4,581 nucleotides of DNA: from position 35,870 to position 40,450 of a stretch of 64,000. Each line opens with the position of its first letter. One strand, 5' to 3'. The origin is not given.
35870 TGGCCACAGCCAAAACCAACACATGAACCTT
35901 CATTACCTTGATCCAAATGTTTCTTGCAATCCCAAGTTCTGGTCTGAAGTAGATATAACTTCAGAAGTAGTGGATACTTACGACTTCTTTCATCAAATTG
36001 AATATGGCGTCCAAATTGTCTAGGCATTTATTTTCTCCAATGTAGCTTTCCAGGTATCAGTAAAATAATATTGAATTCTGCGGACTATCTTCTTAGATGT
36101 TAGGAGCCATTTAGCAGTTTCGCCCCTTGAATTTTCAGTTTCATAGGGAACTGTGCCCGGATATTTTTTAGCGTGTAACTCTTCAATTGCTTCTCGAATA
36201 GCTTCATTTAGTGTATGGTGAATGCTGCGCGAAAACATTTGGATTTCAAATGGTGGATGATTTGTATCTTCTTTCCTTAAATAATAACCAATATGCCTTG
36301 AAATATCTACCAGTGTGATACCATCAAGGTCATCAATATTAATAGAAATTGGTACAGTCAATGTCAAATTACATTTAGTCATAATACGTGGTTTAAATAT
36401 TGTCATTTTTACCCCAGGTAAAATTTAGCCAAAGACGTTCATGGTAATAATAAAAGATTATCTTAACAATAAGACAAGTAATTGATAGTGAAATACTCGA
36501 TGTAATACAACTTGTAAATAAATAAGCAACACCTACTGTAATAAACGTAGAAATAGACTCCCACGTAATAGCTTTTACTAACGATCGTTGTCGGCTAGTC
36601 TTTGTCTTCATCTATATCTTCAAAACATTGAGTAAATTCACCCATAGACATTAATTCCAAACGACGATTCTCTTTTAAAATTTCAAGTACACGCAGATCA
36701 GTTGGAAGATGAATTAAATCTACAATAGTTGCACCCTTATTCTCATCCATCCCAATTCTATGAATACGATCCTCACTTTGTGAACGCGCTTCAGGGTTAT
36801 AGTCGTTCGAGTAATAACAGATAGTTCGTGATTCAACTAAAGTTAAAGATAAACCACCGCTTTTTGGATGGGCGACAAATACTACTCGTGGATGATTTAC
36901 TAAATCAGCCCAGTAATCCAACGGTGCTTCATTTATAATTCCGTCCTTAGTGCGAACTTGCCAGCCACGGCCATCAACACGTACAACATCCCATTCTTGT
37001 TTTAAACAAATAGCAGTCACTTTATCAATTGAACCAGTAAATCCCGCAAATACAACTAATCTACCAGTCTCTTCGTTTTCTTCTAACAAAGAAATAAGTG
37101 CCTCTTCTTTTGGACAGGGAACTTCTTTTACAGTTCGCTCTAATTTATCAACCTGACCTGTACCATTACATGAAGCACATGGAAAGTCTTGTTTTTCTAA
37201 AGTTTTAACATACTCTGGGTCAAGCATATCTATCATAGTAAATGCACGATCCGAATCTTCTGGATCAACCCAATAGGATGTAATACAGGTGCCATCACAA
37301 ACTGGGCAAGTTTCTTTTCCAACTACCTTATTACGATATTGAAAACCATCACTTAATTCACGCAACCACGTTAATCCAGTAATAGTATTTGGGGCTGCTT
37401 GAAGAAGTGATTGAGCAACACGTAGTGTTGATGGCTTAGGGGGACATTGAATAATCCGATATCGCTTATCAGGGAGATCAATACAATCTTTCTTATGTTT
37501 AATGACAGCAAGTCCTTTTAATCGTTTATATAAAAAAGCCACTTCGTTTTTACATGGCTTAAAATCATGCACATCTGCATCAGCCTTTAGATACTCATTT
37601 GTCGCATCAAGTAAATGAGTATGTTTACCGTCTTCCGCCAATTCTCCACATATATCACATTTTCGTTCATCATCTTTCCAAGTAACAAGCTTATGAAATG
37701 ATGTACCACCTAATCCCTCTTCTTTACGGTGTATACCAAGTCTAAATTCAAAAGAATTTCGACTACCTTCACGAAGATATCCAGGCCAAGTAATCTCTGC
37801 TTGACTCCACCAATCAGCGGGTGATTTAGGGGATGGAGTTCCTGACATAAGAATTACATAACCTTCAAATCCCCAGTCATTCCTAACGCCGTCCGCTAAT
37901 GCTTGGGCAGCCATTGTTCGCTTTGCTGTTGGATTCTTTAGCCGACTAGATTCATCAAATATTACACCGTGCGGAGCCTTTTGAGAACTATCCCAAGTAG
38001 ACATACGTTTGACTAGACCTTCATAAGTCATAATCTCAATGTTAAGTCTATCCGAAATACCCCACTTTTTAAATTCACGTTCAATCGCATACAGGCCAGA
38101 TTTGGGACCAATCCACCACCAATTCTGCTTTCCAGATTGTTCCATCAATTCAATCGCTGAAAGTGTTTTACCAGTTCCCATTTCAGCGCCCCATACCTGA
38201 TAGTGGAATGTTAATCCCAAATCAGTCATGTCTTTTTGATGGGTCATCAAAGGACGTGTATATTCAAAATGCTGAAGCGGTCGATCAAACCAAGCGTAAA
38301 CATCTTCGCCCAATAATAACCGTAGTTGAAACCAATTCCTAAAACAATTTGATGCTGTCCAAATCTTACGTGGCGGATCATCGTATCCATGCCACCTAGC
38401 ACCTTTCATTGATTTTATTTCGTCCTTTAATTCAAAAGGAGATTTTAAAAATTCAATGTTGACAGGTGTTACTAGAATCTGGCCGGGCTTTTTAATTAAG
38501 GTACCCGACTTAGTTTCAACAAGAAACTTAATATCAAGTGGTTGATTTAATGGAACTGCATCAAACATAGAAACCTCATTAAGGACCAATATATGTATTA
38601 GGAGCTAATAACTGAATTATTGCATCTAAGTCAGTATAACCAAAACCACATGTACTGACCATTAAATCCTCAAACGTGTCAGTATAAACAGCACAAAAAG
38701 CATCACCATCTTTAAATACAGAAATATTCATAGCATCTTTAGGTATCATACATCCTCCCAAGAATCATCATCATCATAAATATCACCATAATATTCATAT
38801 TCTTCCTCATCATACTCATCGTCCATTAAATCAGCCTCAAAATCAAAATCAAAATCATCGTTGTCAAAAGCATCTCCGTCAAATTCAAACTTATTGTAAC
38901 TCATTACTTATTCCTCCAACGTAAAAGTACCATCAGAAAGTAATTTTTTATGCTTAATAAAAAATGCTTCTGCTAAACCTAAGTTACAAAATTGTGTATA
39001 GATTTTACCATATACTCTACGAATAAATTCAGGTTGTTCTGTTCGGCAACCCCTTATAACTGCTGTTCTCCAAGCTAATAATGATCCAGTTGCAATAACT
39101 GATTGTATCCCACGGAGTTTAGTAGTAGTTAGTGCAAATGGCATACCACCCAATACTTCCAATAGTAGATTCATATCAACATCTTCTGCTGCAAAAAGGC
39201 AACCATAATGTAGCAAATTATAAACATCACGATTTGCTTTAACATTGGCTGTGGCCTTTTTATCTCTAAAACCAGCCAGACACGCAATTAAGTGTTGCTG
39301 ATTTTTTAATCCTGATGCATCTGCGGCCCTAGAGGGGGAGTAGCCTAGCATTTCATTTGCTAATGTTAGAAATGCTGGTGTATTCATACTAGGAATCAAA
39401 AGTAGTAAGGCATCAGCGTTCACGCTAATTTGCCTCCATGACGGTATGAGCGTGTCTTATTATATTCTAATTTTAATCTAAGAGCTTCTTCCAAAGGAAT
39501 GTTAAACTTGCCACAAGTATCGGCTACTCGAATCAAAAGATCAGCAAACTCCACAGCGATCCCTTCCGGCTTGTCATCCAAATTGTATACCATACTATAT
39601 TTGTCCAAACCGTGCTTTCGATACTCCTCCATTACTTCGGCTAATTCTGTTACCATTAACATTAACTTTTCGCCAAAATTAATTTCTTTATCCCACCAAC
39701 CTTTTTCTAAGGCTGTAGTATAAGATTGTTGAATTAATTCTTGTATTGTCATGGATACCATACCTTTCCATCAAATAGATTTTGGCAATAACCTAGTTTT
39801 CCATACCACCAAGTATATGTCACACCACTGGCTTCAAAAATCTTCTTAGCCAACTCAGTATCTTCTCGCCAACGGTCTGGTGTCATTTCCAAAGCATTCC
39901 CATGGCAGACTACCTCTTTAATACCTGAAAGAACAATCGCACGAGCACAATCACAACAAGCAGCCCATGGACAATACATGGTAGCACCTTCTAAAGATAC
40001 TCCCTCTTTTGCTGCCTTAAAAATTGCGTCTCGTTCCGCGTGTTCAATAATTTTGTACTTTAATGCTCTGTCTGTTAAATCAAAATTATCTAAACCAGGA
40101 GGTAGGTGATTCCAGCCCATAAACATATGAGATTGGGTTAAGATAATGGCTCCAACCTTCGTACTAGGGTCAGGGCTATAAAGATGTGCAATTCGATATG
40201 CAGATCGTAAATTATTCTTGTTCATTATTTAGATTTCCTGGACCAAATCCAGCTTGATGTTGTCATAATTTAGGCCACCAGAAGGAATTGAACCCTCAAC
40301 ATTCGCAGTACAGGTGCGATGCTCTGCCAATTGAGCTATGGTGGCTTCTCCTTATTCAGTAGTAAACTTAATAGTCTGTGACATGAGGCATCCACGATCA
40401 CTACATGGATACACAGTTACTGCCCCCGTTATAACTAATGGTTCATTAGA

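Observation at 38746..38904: Unannotated highly acidic 52-aa protein with a strong RBS: DNA-mimic candidate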

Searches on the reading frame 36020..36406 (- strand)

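Call 3: search_protein_families(library=pfam, proteins=[window:36020-36406:-], max_evalue=0.1)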
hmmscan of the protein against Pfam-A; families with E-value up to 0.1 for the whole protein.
window:36020-36406:- (128 aa): 1 family
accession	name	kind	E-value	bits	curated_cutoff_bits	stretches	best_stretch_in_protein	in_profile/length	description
PF22612.2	GH113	-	0.034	14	27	1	67-127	144-202/289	Glycoside Hydrolase Family 113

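Call 4: search_protein_families(library=phrogs, proteins=[window:36020-36406:-], max_evalue=0.1)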
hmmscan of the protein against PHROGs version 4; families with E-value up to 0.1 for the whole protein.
window:36020-36406:- (128 aa): 0 families

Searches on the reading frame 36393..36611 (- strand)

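Call 3: search_protein_families(library=pfam, proteins=[window:36393-36611:-], max_evalue=0.1)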
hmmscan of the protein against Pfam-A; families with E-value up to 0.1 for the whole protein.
window:36393-36611:- (72 aa): 2 families
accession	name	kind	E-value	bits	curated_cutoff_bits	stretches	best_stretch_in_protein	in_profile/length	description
PF09834.14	DUF2061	-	4.3e-12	46.7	23.1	1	11-61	1-51/52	Predicted membrane protein (DUF2061)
PF04206.17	MtrE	-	0.025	14.4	26.6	1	11-52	126-167/271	Tetrahydromethanopterin S-methyltransferase, subunit E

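Call 4: search_protein_families(library=phrogs, proteins=[window:36393-36611:-], max_evalue=0.1)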
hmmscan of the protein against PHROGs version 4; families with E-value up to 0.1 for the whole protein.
window:36393-36611:- (72 aa): 0 families

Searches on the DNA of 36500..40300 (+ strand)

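Call 5: search_dna_similar(query=window:36500-40300:+, collection=phages, mode=distant)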
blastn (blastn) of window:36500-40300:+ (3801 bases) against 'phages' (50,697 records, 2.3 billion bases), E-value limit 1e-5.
Records with a match: 2; places in all: 2; records where one place covers at least 80% of the query: 0.
Best place of each record, by identity: 60-80% 2.
By first word of the organism name: Cellulophaga 2.
By host as written in the record: Cellulophaga baltica #14 2.
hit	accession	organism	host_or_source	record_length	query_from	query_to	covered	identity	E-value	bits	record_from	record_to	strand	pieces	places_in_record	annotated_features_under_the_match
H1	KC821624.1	Cellulophaga phage phi14:2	Cellulophaga baltica #14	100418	3129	3205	2%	77.9%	1e-6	64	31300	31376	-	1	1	nucleoside triphosphate pyrophosphohydrolase, MazG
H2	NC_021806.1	Cellulophaga phage phi14:2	Cellulophaga baltica #14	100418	3129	3205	2%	77.9%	1e-6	64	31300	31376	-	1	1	g048: pyrophosphatase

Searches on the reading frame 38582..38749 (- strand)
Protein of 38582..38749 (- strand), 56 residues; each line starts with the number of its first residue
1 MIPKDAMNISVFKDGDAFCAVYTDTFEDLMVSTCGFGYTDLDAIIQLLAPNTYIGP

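Call 3: search_protein_families(library=pfam, proteins=[window:38582-38749:-], max_evalue=0.1)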
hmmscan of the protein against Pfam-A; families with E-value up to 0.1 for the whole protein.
seq(56 aa): 0 families

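Call 4: search_protein_families(library=phrogs, proteins=[window:38582-38749:-], max_evalue=0.1)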
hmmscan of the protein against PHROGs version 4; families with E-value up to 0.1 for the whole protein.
seq(56 aa): 0 families

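Call 56: search_protein_families(library=ncbifam, proteins=[window:38582-38749:-], max_evalue=0.1)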
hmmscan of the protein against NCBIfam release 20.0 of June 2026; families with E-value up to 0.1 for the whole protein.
seq(56 aa): 0 families

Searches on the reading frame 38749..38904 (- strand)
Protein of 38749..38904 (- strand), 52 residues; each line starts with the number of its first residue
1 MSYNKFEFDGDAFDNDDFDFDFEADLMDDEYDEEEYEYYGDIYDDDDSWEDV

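Call 3: search_protein_families(library=pfam, proteins=[window:38749-38904:-], max_evalue=0.1)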
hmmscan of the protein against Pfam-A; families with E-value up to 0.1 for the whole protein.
seq(52 aa): 0 families

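Call 4: search_protein_families(library=phrogs, proteins=[window:38749-38904:-], max_evalue=0.1)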
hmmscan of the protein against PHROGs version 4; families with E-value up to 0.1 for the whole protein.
seq(52 aa): 0 families

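Call 8: find_encoding_contigs(protein=window:38749-38904:-, flank=10000)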
Protein seq(52 aa) (52 aa): no gene with exactly this product is on record in the collection.

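Call 16: find_homologous_proteins(query=window:38749-38904:-, max_evalue=0.001)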
Query seq(52 aa): no candidate shares three 5-residue words with the query. No homologue found.

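Call 40: predict_structure(protein=window:38749-38904:-)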
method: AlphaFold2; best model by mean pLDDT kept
length: 52 residues; sequences in the alignment: 1
mean_pLDDT: 56.7   pTM: 0.12
mean pLDDT of the five models: 56.7, 56.3, 55.2, 53.8, 51.4
residues with pLDDT >= 90: 0; 70-90: 1; 50-70: 42; < 50: 9
segments of 3 or more residues with pLDDT < 50: 1-5
pLDDT, mean of each block of 10 residues (from residue 1): 46 61 62 58 57 57
secondary structure: DSSP gave nothing for this model
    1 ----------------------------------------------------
elements in order:

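Call 54: search_solved_structures(query=window:38749-38904:-, max_evalue=10, show_alignments=3)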
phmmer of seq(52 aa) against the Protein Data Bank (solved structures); distinct sequences matched with E-value up to 10: 0.

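Call 56: search_protein_families(library=ncbifam, proteins=[window:38749-38904:-], max_evalue=0.1)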
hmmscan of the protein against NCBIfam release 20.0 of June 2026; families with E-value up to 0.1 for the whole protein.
seq(52 aa): 0 families

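Call 60: search_protein_representatives(protein=window:38749-38904:-)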
Query: 52 residues. Proteins with E-value up to 0.001 (for the whole library): 0; up to 1e-10: 0; up to 1e-30: 0. The best 0 are listed.

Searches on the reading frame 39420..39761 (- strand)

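Call 3: search_protein_families(library=pfam, proteins=[window:39420-39761:-], max_evalue=0.1)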
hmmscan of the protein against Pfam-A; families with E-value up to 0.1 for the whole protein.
window:39420-39761:- (113 aa): 1 family
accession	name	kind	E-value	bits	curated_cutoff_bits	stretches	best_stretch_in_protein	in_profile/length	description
PF23464.1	WWE_3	-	0.022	15.4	24.5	1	7-65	17-75/84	WWE domain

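Call 4: search_protein_families(library=phrogs, proteins=[window:39420-39761:-], max_evalue=0.1)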
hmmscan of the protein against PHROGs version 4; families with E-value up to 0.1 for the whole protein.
window:39420-39761:- (113 aa): 5 families
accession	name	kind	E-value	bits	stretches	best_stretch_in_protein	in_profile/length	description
phrog_3301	-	other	9.4e-30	104.8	1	2-112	46-168/169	pyrophosphatase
phrog_9236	-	other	3.3e-20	73.7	2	2-50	2-50/191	pyrophosphatase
phrog_5658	-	other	1.4e-18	68.4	1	3-105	301-406/421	pyrophosphatase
phrog_6945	-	unknown function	7.4e-06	26.6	1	4-106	161-256/270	-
phrog_17948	-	unknown function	0.09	13.7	0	21-57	36-72/185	-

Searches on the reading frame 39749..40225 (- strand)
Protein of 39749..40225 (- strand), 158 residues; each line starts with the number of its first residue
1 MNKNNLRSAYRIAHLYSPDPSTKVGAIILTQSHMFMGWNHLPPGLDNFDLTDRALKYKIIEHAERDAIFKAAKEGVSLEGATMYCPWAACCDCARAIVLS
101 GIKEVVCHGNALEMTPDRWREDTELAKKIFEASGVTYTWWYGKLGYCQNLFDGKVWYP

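Call 3: search_protein_families(library=pfam, proteins=[window:39749-40225:-], max_evalue=0.1)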
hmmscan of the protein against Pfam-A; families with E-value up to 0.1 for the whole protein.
window:39749-40225:- (158 aa): 3 families
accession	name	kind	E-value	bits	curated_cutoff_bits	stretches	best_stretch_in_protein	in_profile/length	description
PF00383.29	dCMP_cyt_deam_1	-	2.4e-17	63.1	25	1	6-108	8-101/102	Cytidine and deoxycytidylate deaminase zinc-binding region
PF14437.12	MafB19-deam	-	6.1e-12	46.1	27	1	10-110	11-102/142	MafB19-like deaminase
PF13475.11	DUF4116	-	0.086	12.9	24.9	0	103-131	6-35/49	Domain of unknown function (DUF4116)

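Call 4: search_protein_families(library=phrogs, proteins=[window:39749-40225:-], max_evalue=0.1)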
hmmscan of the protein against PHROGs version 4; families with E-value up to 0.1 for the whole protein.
window:39749-40225:- (158 aa): 6 families
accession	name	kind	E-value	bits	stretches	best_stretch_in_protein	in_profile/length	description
phrog_174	-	DNA, RNA and nucleotide metabolism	2.4e-31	110.7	1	6-141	121-248/384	dCMP deaminase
phrog_20648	-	DNA, RNA and nucleotide metabolism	1.1e-07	32.4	1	4-106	9-116/311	dCMP deaminase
phrog_9198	-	unknown function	1.2e-06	28.6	1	56-107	381-433/531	-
phrog_18355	-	DNA, RNA and nucleotide metabolism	0.00013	22.9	1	62-107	4-47/52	deoxycytidinylate deaminase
phrog_2369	-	DNA, RNA and nucleotide metabolism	0.00025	22.2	1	62-124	80-140/195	dCMP deaminase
phrog_20806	-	DNA, RNA and nucleotide metabolism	0.00049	21.4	1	61-123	17-75/97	deoxycytidinylate deaminase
